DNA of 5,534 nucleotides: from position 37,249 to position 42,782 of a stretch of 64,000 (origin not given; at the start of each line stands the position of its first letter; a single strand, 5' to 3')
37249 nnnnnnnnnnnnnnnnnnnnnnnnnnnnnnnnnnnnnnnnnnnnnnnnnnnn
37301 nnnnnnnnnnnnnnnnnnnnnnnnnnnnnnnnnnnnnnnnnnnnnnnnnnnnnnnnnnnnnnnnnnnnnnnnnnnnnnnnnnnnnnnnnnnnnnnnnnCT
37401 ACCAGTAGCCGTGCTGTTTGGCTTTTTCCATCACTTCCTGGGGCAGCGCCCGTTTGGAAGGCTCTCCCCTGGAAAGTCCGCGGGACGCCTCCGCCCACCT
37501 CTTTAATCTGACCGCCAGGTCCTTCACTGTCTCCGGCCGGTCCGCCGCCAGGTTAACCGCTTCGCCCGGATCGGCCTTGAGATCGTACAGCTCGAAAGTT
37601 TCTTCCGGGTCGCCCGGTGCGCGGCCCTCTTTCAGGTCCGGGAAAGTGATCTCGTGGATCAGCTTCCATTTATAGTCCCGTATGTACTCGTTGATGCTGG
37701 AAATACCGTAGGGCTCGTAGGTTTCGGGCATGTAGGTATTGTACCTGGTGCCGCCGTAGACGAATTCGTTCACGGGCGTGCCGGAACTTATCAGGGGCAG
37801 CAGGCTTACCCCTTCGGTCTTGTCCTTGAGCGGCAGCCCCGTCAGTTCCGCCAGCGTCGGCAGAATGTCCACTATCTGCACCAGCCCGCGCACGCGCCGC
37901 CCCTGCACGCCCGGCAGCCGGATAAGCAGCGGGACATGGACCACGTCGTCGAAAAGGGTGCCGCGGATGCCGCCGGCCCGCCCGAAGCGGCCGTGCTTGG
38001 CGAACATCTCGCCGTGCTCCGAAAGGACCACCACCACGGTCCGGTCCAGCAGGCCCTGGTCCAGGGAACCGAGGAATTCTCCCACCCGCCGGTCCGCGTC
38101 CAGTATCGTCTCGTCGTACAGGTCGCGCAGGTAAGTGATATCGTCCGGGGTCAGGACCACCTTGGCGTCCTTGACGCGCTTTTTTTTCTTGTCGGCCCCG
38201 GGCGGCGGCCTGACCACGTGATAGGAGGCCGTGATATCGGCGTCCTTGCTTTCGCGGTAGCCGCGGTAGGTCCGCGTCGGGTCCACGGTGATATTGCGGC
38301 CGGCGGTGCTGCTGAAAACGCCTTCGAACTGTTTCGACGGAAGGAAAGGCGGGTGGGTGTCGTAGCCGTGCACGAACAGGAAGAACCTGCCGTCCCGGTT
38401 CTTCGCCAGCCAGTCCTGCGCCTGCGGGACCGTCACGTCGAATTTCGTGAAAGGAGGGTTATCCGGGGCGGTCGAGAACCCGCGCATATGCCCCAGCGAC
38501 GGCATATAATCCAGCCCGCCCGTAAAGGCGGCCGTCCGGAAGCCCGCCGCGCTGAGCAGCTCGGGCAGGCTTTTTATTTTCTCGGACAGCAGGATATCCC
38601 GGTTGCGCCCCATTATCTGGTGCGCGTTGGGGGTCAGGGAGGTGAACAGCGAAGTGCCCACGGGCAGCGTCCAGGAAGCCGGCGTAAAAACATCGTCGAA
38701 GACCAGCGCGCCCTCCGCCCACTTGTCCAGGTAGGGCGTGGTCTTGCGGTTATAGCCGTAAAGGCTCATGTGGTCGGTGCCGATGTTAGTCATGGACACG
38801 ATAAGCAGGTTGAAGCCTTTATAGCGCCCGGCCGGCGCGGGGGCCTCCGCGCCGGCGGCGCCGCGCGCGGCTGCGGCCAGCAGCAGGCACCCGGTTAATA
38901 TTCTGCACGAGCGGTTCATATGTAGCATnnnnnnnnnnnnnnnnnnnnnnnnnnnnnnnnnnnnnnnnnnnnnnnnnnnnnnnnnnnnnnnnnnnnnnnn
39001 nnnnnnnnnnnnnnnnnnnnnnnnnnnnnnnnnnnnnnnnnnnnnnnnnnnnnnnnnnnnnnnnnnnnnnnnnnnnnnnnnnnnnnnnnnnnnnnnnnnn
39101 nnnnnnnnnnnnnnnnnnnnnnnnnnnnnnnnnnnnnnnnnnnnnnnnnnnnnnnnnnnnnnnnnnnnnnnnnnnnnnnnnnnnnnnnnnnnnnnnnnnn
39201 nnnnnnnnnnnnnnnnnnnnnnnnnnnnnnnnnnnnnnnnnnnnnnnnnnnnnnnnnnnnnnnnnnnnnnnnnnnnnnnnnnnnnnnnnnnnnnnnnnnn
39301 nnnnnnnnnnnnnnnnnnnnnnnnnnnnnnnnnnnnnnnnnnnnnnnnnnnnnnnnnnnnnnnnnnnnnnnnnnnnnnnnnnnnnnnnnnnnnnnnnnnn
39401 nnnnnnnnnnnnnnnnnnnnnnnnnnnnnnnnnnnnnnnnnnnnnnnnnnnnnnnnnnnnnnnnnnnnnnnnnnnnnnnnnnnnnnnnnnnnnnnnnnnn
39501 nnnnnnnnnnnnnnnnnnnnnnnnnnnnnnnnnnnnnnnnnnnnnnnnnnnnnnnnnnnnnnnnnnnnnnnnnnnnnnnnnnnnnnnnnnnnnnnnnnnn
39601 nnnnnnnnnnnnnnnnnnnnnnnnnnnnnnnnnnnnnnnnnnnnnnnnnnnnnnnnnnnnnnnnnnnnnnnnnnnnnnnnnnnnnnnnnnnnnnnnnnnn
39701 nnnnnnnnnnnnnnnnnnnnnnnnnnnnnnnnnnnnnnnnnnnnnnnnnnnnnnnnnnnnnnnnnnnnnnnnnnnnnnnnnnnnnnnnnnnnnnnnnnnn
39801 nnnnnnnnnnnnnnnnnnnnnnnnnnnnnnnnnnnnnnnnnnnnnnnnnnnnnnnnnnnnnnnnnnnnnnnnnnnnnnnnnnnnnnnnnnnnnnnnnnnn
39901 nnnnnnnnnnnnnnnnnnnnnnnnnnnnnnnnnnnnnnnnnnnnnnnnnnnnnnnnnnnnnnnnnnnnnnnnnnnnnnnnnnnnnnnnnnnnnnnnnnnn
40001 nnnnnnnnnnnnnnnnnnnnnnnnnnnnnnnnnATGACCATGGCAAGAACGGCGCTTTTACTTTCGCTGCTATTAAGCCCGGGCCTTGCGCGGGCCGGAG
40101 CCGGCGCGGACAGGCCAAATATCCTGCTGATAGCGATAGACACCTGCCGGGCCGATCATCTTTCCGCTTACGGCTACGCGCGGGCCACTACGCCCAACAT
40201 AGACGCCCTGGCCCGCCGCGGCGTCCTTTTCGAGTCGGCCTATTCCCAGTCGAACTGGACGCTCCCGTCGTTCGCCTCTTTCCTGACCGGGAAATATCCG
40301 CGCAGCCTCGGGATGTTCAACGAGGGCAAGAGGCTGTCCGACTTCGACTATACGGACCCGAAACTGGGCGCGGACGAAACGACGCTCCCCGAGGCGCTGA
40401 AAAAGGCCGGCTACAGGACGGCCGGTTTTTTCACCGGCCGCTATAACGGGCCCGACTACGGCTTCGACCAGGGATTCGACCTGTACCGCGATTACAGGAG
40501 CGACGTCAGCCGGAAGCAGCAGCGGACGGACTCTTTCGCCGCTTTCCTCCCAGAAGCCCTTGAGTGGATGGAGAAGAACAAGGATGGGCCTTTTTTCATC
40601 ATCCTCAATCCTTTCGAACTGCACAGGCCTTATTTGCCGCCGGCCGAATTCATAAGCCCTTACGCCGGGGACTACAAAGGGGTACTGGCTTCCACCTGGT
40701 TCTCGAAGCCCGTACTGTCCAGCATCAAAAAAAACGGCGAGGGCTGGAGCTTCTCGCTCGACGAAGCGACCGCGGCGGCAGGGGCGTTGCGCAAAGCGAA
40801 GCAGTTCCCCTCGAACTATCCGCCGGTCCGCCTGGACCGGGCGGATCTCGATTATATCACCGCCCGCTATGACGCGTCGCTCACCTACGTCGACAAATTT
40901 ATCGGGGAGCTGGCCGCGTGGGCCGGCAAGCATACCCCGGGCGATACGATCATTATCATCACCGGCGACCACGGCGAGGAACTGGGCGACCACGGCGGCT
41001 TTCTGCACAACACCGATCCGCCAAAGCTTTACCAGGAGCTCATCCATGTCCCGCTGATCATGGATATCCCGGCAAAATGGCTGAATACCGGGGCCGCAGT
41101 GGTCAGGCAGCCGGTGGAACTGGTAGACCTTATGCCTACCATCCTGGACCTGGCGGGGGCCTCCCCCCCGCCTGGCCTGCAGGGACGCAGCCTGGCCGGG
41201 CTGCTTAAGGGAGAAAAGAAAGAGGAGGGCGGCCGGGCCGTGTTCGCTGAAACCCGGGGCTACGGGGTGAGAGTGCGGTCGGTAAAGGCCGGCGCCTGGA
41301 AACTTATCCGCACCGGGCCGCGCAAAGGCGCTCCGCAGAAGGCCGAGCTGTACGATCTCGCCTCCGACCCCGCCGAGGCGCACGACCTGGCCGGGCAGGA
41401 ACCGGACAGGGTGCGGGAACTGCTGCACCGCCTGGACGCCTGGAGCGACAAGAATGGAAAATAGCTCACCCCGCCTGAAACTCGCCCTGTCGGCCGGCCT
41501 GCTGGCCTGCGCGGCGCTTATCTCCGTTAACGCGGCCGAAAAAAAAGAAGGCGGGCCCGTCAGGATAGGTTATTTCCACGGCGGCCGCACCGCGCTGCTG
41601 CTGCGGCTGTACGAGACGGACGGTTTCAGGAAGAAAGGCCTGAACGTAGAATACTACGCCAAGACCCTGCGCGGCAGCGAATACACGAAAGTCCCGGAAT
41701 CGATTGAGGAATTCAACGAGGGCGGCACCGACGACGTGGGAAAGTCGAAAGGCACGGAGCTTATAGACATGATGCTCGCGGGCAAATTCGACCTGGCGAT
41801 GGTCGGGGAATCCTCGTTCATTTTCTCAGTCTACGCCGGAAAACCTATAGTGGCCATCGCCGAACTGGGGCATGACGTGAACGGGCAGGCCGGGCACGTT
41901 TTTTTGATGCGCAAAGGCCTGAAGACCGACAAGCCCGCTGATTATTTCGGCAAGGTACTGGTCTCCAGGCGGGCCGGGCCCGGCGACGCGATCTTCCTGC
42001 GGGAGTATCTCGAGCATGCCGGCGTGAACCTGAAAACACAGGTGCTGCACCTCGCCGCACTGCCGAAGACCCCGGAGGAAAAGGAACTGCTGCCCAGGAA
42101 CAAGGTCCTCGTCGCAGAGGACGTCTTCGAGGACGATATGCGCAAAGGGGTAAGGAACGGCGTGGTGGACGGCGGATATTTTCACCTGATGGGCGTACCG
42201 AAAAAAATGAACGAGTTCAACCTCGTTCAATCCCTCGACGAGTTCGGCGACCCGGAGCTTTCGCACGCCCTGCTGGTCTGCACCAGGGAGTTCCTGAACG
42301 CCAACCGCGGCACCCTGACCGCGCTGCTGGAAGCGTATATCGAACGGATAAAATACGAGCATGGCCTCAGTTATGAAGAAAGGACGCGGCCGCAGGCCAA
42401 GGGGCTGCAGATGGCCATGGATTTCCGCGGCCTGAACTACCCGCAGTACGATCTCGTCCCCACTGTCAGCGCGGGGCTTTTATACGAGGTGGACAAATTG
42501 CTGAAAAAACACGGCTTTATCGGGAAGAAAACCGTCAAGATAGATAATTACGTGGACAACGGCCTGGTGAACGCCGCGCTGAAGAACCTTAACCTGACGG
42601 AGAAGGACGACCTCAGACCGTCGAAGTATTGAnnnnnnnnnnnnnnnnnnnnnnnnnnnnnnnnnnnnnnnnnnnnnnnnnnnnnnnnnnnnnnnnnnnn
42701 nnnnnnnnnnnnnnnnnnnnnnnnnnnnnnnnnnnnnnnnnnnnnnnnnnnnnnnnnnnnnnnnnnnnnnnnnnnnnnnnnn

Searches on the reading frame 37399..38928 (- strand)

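Call 16: search_protein_families(library=ncbifam, proteins=[window:37399-38928:-], max_evalue=0.00001)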
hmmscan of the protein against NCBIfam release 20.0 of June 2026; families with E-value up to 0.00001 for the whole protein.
window:37399-38928:- (509 aa): 7 families
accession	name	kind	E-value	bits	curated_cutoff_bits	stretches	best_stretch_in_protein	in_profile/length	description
NF010322.0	PRK13759.1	equivalog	3.8e-24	85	481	1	247-464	246-440/486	arylsulfatase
TIGR03417.1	chol_sulfatase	equivalog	1.1e-21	77.4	433.45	1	250-471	230-429/500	choline-sulfatase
NF045661.1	HdlasePehA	equivalog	1e-20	73.9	900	1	169-472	189-478/506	phosphoric/sulfuric ester hydrolase PehA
NF052527.1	Mn_arylsulf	exception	2e-09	36.9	850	0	252-461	248-432/479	manganese-dependent arylsulfatase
NF007933.0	PRK10649.1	subfamily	1.8e-08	33.3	404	1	51-132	249-324/577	phosphoethanolamine transferase CptA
NF012179.0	CptA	domain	5.1e-07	28.8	900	1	49-92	235-281/556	phosphoethanolamine transferase CptA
NF053595.1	LptchSynLtaSGpos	equivalog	4.4e-06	25.5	970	0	271-370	430-533/626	lipoteichoic acid synthase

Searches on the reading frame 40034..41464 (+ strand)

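Call 17: search_protein_families(library=ncbifam, proteins=[window:40034-41464:+], max_evalue=0.00001)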
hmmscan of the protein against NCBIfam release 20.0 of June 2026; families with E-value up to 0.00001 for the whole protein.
window:40034-41464:+ (476 aa): 12 families
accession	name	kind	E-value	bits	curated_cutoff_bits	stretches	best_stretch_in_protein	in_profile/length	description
NF010322.0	PRK13759.1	equivalog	7.3e-48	163.3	481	2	173-457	187-441/486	arylsulfatase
TIGR03417.1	chol_sulfatase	equivalog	8.9e-35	120.5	433.45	2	278-456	254-423/500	choline-sulfatase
NF045661.1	HdlasePehA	equivalog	1.1e-30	106.8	900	2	169-405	184-406/506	phosphoric/sulfuric ester hydrolase PehA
NF052527.1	Mn_arylsulf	exception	1.6e-23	83.4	850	2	273-456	261-435/479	manganese-dependent arylsulfatase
NF038075.1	fam_STM4013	hypoth_equivalog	1.8e-10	40.7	250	0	28-130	8-113/261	STM4013/SEN3800 family hydrolase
NF028537.1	P_eth_NH2_trans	domain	9e-10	37.7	500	1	268-373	402-511/527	phosphoethanolamine--lipid A transferase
NF007160.0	PRK09598.1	equivalog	5.9e-09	34.8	561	0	277-330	404-456/523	phosphoethanolamine--lipid A transferase EptA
NF008593.0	PRK11560.1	equivalog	3.4e-08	32.2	493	0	276-353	431-504/563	kdo(2)-lipid A phosphoethanolamine 7''-transferase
NF047438.1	polymyxin_MCR12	exception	6.6e-08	31.4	1200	0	266-345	410-490/548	MCR-12 family phosphoethanolamine--lipid A transferase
NF007933.0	PRK10649.1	subfamily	1.5e-07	30.3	404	0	25-85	233-297/577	phosphoethanolamine transferase CptA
NF008619.0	PRK11598.1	equivalog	1.5e-06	27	660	0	273-345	415-488/546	phosphoethanolamine transferase EptA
NF012179.0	CptA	domain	6e-06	25.2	900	0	26-62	222-259/556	phosphoethanolamine transferase CptA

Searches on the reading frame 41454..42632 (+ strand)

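Call 17: search_protein_families(library=ncbifam, proteins=[window:41454-42632:+], max_evalue=0.00001)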
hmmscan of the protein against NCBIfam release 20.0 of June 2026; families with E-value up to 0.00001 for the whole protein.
window:41454-42632:+ (392 aa): 0 families

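Call 86: search_protein_families(library=pfam, proteins=[window:41454-42632:+], max_evalue=0.01)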
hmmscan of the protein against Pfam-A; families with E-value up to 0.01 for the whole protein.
window:41454-42632:+ (392 aa): 1 family
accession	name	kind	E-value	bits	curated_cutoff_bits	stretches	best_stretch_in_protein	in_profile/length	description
PF09084.16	NMT1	-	8.7e-07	29.5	20.5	1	101-194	32-120/216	NMT1/THI5 like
